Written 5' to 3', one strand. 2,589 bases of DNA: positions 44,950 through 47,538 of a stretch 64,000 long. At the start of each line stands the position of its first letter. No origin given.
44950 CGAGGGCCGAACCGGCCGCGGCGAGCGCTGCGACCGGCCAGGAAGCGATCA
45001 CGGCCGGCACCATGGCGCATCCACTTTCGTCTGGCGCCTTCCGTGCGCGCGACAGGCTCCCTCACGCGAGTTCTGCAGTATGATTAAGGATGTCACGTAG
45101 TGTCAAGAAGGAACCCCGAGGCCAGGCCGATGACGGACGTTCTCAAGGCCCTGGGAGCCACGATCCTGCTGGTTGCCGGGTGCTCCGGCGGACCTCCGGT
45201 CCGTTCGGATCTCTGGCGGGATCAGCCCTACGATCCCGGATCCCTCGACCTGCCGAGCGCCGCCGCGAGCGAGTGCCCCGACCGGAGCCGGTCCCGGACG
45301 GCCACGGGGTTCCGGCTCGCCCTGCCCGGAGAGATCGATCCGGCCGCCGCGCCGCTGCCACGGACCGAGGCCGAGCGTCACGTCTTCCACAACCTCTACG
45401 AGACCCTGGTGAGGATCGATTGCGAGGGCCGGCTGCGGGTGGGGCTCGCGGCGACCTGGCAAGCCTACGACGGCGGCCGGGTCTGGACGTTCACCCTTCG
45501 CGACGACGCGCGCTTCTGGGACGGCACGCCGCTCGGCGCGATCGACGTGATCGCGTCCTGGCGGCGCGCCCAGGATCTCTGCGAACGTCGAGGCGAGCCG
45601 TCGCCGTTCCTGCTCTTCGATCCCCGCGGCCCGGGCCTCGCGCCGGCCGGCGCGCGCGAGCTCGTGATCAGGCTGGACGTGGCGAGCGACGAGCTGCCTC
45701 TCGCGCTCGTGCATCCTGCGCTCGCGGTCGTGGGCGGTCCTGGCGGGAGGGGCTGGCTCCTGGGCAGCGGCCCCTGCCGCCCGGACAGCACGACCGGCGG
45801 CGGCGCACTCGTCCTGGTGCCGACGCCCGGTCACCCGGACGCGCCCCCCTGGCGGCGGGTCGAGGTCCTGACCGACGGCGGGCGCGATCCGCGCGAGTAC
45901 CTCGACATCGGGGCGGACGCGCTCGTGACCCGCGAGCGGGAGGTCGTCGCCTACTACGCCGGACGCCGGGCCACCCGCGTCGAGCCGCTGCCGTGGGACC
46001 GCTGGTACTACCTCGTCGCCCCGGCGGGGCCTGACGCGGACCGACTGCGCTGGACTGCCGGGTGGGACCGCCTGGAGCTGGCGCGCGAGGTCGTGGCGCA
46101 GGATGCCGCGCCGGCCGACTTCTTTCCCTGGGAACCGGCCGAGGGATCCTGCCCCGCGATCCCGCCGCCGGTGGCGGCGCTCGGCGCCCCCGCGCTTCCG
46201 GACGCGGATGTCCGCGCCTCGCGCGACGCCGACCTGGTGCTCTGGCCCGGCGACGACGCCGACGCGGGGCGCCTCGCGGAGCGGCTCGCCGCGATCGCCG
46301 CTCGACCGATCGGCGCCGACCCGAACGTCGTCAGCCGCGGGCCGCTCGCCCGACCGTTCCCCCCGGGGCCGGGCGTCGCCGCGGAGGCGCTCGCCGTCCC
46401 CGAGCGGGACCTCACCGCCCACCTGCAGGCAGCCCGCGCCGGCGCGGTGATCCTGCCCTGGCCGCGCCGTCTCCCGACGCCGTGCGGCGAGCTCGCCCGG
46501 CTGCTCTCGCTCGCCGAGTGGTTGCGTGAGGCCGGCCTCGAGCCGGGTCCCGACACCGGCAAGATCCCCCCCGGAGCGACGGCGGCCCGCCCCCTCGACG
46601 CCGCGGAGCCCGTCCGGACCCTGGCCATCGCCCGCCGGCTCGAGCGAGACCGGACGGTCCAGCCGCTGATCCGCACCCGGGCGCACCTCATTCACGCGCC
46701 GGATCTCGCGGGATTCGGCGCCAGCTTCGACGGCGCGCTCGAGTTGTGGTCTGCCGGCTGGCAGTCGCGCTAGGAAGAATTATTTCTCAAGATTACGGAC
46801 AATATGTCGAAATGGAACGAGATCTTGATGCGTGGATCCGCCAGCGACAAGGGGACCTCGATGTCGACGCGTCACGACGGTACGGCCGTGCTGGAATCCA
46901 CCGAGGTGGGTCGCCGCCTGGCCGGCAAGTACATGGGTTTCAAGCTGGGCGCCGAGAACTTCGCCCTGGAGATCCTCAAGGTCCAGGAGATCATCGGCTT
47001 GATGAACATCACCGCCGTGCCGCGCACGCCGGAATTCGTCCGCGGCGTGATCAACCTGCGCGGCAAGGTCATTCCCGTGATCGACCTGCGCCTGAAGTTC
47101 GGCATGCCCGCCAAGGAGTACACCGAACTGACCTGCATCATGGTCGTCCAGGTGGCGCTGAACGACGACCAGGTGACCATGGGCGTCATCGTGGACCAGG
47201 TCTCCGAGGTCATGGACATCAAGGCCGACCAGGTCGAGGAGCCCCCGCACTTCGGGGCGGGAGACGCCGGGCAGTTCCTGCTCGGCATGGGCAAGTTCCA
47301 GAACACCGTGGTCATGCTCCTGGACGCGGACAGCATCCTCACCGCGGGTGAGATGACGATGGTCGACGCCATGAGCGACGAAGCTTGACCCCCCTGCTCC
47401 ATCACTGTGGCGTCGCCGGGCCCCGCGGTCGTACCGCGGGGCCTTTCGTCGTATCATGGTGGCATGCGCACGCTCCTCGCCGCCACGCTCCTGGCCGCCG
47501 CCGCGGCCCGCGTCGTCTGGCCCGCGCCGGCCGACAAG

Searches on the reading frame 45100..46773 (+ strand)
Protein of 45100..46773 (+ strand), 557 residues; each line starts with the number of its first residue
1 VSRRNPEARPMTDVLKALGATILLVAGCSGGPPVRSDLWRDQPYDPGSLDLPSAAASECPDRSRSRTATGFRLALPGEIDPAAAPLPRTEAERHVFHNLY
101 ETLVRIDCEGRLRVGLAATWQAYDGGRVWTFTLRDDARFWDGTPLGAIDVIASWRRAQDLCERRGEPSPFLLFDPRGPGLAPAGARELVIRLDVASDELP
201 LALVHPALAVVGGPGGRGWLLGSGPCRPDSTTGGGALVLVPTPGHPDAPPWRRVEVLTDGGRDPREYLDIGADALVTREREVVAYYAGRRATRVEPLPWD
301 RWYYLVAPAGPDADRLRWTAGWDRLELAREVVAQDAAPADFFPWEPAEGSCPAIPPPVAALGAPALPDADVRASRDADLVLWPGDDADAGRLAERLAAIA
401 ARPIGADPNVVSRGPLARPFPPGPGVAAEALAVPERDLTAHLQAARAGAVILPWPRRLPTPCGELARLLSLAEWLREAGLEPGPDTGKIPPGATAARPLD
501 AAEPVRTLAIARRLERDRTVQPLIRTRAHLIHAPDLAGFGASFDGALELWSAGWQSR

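Call 59: search_protein_families(library=ncbifam, proteins=[window:45100-46773:+], max_evalue=0.001)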
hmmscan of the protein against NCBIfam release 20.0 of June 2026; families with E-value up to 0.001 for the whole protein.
window:45100-46773:+ (557 aa): 6 families
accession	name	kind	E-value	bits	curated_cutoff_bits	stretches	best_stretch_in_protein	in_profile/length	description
NF011684.0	PRK15104.1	equivalog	7.1e-12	44.8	947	1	91-159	61-128/543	oligopeptide ABC transporter substrate-binding protein OppA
TIGR02294.1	nickel_nikA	equivalog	9.7e-11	40.9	393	1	99-151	35-87/501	nickel ABC transporter substrate-binding protein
NF007287.0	PRK09755.1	equivalog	2.7e-09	36.4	1098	1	91-159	55-123/535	ABC transporter substrate-binding protein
NF045468.1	Opp5A_nikA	equivalog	6.9e-08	31.4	600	1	99-158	44-102/488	nickel ABC transporter substrate-binding protein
NF047575.1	opine_bind_CntA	exception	1.7e-05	23.6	800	1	99-148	65-113/535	staphylopine-dependent metal ABC transporter substrate-binding lipoprotein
NF010149.0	PRK13626.1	equivalog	6.4e-05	21.8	476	1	90-159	141-210/552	HTH-type transcriptional regulator SgrR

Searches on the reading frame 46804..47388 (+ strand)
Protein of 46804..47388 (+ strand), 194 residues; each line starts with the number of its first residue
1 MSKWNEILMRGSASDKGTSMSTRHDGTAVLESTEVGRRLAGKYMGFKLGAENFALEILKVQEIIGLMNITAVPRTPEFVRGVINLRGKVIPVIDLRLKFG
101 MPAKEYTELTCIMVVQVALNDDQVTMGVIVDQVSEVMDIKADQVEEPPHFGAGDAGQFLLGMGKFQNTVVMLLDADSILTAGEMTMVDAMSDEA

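Call 59: search_protein_families(library=ncbifam, proteins=[window:46804-47388:+], max_evalue=0.001)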
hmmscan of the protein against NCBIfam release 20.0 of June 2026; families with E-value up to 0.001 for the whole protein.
window:46804-47388:+ (194 aa): 1 family
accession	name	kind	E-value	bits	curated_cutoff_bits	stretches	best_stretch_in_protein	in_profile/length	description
NF007903.0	PRK10612.1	equivalog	1.8e-34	118.9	260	1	41-192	17-164/167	chemotaxis protein CheW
